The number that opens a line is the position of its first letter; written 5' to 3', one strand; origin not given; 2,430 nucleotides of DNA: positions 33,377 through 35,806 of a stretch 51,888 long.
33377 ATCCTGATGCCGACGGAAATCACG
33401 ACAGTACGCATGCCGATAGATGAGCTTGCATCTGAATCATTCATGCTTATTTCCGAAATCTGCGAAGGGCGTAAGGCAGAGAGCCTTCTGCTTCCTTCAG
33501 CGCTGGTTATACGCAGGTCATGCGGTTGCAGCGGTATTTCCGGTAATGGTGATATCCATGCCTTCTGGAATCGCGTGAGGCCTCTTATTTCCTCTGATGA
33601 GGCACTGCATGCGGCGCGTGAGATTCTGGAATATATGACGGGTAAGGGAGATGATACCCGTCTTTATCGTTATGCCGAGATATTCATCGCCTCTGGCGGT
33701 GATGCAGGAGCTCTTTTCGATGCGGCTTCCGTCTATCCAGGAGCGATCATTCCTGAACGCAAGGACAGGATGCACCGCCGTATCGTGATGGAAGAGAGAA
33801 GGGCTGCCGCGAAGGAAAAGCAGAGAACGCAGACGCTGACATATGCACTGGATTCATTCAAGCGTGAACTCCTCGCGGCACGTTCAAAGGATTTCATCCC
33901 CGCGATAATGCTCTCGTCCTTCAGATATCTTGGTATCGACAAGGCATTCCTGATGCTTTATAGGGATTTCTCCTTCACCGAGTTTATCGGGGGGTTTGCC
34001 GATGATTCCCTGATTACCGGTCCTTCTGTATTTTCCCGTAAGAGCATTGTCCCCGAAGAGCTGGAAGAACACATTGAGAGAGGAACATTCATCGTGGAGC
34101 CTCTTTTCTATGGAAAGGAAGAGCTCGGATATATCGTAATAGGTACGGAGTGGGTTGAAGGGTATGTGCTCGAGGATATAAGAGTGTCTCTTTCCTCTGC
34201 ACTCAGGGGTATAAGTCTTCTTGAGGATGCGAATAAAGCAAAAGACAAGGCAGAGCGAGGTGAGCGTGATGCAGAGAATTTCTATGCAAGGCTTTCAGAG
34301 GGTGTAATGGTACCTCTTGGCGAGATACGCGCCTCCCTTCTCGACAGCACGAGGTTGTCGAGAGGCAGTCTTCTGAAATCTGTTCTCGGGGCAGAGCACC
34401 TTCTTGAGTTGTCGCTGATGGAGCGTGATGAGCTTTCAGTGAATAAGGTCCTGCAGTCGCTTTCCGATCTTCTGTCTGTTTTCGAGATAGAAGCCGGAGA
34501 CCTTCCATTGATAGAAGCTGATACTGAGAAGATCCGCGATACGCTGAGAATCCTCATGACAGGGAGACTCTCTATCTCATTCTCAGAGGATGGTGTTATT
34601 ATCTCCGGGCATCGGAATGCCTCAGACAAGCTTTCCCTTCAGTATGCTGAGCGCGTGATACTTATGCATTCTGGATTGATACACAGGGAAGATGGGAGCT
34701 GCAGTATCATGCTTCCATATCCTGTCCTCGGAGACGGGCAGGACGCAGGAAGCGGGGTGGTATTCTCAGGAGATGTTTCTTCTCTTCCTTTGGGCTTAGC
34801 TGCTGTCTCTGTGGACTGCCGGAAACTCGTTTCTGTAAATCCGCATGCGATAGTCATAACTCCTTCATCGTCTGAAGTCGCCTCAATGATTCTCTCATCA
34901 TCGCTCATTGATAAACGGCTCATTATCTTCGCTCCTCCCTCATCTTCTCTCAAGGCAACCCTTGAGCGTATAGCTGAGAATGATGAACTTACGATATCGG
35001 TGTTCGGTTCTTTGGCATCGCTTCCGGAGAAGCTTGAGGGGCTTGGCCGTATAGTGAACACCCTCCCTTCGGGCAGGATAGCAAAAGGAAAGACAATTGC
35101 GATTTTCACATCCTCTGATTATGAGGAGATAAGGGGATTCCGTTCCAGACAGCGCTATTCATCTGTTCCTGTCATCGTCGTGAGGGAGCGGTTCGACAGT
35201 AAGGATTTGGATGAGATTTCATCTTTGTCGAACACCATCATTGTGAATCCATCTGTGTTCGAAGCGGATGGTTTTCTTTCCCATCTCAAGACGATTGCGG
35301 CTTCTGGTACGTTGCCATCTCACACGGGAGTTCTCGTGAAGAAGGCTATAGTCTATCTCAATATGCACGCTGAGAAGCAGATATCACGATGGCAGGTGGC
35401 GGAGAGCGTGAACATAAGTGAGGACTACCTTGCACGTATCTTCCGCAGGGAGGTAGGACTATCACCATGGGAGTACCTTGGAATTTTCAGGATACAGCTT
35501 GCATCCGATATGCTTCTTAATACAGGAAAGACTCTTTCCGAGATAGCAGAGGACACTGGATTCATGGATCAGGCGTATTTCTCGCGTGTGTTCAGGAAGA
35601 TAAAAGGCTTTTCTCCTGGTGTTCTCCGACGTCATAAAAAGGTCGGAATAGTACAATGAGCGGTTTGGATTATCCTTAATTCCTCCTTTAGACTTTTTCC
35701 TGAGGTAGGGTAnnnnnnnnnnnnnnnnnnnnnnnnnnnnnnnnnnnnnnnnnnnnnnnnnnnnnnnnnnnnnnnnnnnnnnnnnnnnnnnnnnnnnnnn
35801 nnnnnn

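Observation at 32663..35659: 998-aa soluble regulator that looks like a fossilised hybrid two-component system with Glu in place of the phospho-accepting His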

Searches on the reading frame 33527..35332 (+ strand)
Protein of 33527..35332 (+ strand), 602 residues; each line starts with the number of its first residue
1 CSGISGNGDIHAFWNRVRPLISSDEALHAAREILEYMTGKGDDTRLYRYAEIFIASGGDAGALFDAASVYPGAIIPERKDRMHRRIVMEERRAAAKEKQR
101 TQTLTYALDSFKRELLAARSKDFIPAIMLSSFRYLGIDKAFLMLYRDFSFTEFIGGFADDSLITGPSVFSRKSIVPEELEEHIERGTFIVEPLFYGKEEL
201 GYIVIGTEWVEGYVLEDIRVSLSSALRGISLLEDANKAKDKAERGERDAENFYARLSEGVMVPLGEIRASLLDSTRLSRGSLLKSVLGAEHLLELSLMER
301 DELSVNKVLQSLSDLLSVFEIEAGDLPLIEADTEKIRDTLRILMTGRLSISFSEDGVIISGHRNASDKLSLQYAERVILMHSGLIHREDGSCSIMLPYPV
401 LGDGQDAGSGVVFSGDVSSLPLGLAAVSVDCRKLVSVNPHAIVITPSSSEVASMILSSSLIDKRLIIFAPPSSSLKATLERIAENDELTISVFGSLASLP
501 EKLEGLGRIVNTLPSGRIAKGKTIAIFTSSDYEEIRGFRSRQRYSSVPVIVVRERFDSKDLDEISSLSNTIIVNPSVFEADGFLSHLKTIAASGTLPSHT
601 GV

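Call 33: predict_structure(alignment_id=A2)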
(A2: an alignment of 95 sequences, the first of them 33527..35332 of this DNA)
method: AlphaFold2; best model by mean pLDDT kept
length: 602 residues; sequences in the alignment: 95
mean_pLDDT: 91.9   pTM: 0.61
mean pLDDT of the five models: 91.9, 91.6, 91.1, 91.1, 91.1
residues with pLDDT >= 90: 459; 70-90: 115; 50-70: 24; < 50: 4
segments of 3 or more residues with pLDDT < 50: 1-4
pLDDT, mean of each block of 10 residues (from residue 1): 59 94 96 97 97 97 95 95 97 95 96 98 97 96 98 97 96 97 95 97 96 97 98 96 91 84 83 80 89 90 94 96 93 97 97 97 94 97 96 98 89 94 95 95 94 92 96 94 81 91 88 62 86 91 89 92 88 93 88 69 52
secondary structure, 60 per line:
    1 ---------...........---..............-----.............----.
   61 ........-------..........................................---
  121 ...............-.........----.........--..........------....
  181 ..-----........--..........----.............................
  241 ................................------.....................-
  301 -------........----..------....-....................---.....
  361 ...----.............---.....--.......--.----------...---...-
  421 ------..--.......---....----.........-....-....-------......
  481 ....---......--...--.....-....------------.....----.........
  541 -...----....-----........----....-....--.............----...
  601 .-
elements in order: H10-20 H24-37 H43-55 H60-68 H76-117 H121-135 E137-145 E150-158 E161-170 H177-182 E188-195 E198-207 H212-272 H279-299 E308-311 H312-315 E328-331 H333-343 E344-352 E356-363 H368-380 E384-388 E391-397 E411-413 H431-437 E441-444 H449-457 H459-462 E464-467 H475-484 E488-493 H501-505 E507-510 E523-527 H532-540 E549-552 H558-565 E570-573 H575-578 H581-593 H598-601

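Call 35: fold_search(model_id=the predicted structure, library=pdb)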
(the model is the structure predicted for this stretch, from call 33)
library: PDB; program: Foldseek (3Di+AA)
matches with E <= 10: 820; with E <= 0.001: 47
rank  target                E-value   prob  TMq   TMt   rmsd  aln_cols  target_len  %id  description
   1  9eut_A                1.6e-08  1.00  0.17  0.15  18.8       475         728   13  Cryo-EM structure of the full-length Pseudomonas aeruginosa bacteriophytochrome in its Pr state (released 2024-09-04)
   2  4jav_B                3.8e-07  1.00  0.18  0.37   8.3       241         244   18  Structural basis of a rationally rewired protein-protein interface (HK853wt and RR468mutant V13P, L14I, I17M and N21V) (released 2013-09-04)
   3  4u7o_A                6.2e-07  1.00  0.20  0.43   6.5       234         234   17  Active histidine kinase bound with ATP (released 2015-09-02)
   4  4gcz_B                8.6e-07  1.00  0.13  0.20  16.2       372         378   10  Structure of a blue-light photoreceptor (released 2013-06-19)
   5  4jau                  9.1e-07  1.00  0.16  0.36   9.2       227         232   17  Structural basis of a rationally rewired protein-protein interface (HK853mutant A268V, A271G, T275M, V294T and D297E) (released 2013-09-04)
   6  5c93_A                9.7e-07  1.00  0.20  0.43   6.3       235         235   16  Histidine kinase with ATP (released 2016-07-27)
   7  4jas_A                1.4e-06  1.00  0.18  0.38   7.7       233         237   16  Structural basis of a rationally rewired protein-protein interface (HK853mutant A268V, A271G, T275M, V294T and D297E a (released 2013-09-04)
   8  6rgy_A                1.5e-06  1.00  0.18  0.40   6.9       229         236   16  Revisiting pH-gated conformational switch. Complex HK853-RR468 pH 7.5 (released 2020-02-19)
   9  6rh8_A                1.5e-06  1.00  0.18  0.39   7.6       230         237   16  Revisiting pH-gated conformational switch. Complex HK853 mutant H260A -RR468 mutant D53A pH 5.3 (released 2020-02-19)
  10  6rh0_B                1.7e-06  1.00  0.18  0.41   6.8       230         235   17  Revisiting pH-gated conformational switch. Complex HK853-RR468 pH 5.5 (released 2020-02-19)
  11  6rh0_A                2.0e-06  1.00  0.18  0.40   6.8       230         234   17  Revisiting pH-gated conformational switch. Complex HK853-RR468 pH 5.5 (released 2020-02-19)
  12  3dge_A                2.1e-06  1.00  0.18  0.39   7.2       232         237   17  Structure of a histidine kinase-response regulator complex reveals insights into Two-component signaling and a novel c (released 2009-07-07)
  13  6rh7_A                2.2e-06  1.00  0.18  0.39   7.3       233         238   16  Revisiting pH-gated conformational switch. Complex HK853 mutant H260A -RR468 mutant D53A pH 7.5 (released 2020-02-19)
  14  6paj_A                3.3e-06  1.00  0.19  0.43   6.4       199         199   16  Structure of the SrrAB Histidine Kinase DHp-CA domain (released 2020-04-22)
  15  4zki_A                3.5e-06  1.00  0.20  0.45   6.0       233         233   16  The crystal structure of Histidine Kinase YycG with ADP (released 2016-05-04)
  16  4q20_A                5.7e-06  1.00  0.19  0.44   6.5       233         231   19  Crystal structure of a C-terminal part of tyrosine kinase (DivL) from Caulobacter crescentus CB15 at 2.50 A resolution (released 2014-04-23)
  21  4q20_B                1.1e-05  1.00  0.22  0.51   4.8       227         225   19  Crystal structure of a C-terminal part of tyrosine kinase (DivL) from Caulobacter crescentus CB15 at 2.50 A resolution (released 2014-04-23)
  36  6dk7_F                2.0e-04  1.00  0.19  0.44   5.8       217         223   15  RetS histidine kinase region with cobalt (released 2019-03-20)
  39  6dk7_A                3.2e-04  1.00  0.17  0.42   7.6       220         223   13  RetS histidine kinase region with cobalt (released 2019-03-20)
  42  6dk7_C                6.0e-04  1.00  0.17  0.41   6.6       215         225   16  RetS histidine kinase region with cobalt (released 2019-03-20)
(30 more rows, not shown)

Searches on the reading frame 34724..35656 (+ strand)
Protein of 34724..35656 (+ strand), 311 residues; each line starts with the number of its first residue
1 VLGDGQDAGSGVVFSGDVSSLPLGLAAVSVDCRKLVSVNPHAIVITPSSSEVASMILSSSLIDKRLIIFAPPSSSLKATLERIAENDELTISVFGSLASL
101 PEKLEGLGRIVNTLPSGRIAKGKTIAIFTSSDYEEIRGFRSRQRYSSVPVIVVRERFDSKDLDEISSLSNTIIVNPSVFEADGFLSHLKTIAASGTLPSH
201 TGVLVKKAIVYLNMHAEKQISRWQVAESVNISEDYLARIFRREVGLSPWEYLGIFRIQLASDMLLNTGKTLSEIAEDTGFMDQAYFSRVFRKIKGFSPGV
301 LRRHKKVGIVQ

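Call 53: predict_structure(alignment_id=A4)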
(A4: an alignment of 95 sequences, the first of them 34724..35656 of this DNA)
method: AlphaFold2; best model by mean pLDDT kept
length: 311 residues; sequences in the alignment: 95
mean_pLDDT: 92.4   pTM: 0.83
mean pLDDT of the five models: 92.4, 91.7, 91.6, 91.3, 91.0
residues with pLDDT >= 90: 256; 70-90: 37; 50-70: 16; < 50: 2
segments of 3 or more residues with pLDDT < 50: none
pLDDT, mean of each block of 10 residues (from residue 1): 64 91 95 92 92 90 93 92 82 94 92 76 88 94 94 97 95 97 95 95 98 98 98 98 98 98 97 98 98 97 79 45
secondary structure, 60 per line:
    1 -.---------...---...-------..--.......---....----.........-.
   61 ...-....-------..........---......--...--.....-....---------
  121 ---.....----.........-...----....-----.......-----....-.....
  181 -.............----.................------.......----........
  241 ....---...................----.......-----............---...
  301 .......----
elements in order: E12-14 H32-38 E42-45 H50-58 H60-63 E65-68 H76-85 E89-94 H102-106 E108-111 E124-128 H133-141 E150-153 H159-165 E171-174 H176-180 H182-194 H199-215 H222-228 H233-244 H248-266 H271-277 H283-294 H298-307

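Call 55: fold_search(model_id=the predicted structure, library=pdb)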
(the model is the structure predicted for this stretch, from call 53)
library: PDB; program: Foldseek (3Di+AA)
matches with E <= 10: 847; with E <= 0.001: 23
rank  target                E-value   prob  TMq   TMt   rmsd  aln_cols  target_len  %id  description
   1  6swi                  4.9e-07  1.00  0.32  0.79   1.0       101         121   37  The C-terminal domain of AraT, a response regulator from Geobacillus stearothermophilus (released 2020-10-14)
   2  3oio                  4.2e-06  1.00  0.31  0.83   1.5       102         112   24  Crystal structure of transcriptional regulator (AraC-type DNA-binding domain-containing proteins) from Chromobacterium v (released 2010-09-08)
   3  3lsg_A                9.7e-06  1.00  0.30  0.87   1.5       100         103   28  The crystal structure of the C-terminal domain of the two-component response regulator yesN from Fusobacterium nucleat (released 2010-02-23)
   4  3w6v_A                1.0e-05  1.00  0.32  0.87   1.2       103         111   22  Crystal structure of the DNA-binding domain of AdpA, the global transcriptional factor, in complex with a target DNA (released 2013-09-18)
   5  3mn2_A                1.4e-05  1.00  0.31  0.83   1.8       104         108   23  The crystal structure of a probable AraC family transcriptional regulator from Rhodopseudomonas palustris CGA009 (released 2010-05-12)
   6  3lsg_C                1.4e-05  1.00  0.29  0.83   1.4        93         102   29  The crystal structure of the C-terminal domain of the two-component response regulator yesN from Fusobacterium nucleat (released 2010-02-23)
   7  3oou                  2.3e-05  1.00  0.31  0.88   1.3        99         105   30  The structure of a protein with unkown function from Listeria innocua (released 2010-09-22)
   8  7r3w_B                2.4e-05  1.00  0.32  0.35   2.8       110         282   23  Crystal structure of the albicidin resistance protein STM3175 from Salmonella typhimurium (released 2022-09-28)
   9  2k9s_MODEL_1_A        3.0e-05  1.00  0.29  0.73   3.2       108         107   31  Solution structure of dna binding domain of E. coli arac (released 2008-11-25)
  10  7r3w_D                4.4e-05  1.00  0.30  0.32   2.8       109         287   24  Crystal structure of the albicidin resistance protein STM3175 from Salmonella typhimurium (released 2022-09-28)
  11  7w5w_J                5.6e-05  1.00  0.30  0.81   2.0       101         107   29  Cryo-EM structure of SoxS-dependent transcription activation complex with micF promoter DNA (released 2022-10-26)
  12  1xs9_A                7.8e-05  1.00  0.31  0.71   2.0       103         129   21  A MODEL OF THE TERNARY COMPLEX FORMED BETWEEN MARA, THE ALPHA-CTD OF RNA POLYMERASE AND DNA (released 2004-10-26)
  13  3mkl_B                8.7e-05  1.00  0.31  0.81   1.9       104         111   19  Crystal structure of DNA-binding transcriptional dual regulator from Escherichia coli K-12 (released 2010-04-28)
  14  3lsg_E                1.6e-04  1.00  0.28  0.84   2.1        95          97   27  The crystal structure of the C-terminal domain of the two-component response regulator yesN from Fusobacterium nucleat (released 2010-02-23)
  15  3mkl_A                1.8e-04  1.00  0.30  0.84   1.9       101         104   20  Crystal structure of DNA-binding transcriptional dual regulator from Escherichia coli K-12 (released 2010-04-28)
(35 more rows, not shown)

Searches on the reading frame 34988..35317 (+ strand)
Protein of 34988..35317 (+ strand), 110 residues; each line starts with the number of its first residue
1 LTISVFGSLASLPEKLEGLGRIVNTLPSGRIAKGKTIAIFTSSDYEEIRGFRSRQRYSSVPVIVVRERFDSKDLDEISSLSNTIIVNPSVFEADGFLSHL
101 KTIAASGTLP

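Call 71: search_solved_structures(query=A5, max_evalue=10)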
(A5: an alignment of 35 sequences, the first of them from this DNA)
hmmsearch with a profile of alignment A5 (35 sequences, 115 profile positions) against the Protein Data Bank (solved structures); distinct sequences matched with E-value up to 10: 40.
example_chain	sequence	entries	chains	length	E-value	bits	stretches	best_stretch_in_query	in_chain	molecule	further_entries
3kht_A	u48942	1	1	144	0.0019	21.3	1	24-109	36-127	Response regulator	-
1k68_A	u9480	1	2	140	0.0084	19.3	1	34-78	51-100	Phytochrome Response Regulator RcpA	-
1zh2_A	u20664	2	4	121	0.016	18.3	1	22-77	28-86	KDP operon transcriptional regulatory protein kdpE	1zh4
2zay_A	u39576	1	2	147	0.018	18.2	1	22-83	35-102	Response regulator receiver protein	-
4l85_A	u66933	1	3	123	0.028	17.6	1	22-77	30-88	KDP operon transcriptional regulatory protein KdpE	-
4kny_A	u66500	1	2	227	0.054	16.7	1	22-77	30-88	KDP operon transcriptional regulatory protein KdpE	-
4kfc_A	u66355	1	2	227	0.054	16.7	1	22-77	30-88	KDP operon transcriptional regulatory protein KdpE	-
5ic5_A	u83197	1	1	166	0.057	16.6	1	28-80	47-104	Candidate response regulator, CheY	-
6lgq_D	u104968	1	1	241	0.063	16.4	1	22-77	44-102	DNA-binding response regulator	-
1jlk_A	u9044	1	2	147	0.072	16.3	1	35-78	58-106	Response regulator RCP1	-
1i3c_A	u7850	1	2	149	0.074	16.2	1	35-78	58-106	RESPONSE REGULATOR RCP1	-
3lua_A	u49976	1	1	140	0.082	16.1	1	23-70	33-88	Response regulator receiver protein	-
5te9_A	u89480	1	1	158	0.12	15.6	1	34-80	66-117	Response regulator receiver protein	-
12aw_A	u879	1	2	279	0.15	15.2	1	15-74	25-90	HYBRID TWO-COMPONENT SYSTEM PROTEIN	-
8svz_A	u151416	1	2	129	0.16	15.1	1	30-80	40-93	Two-component response regulator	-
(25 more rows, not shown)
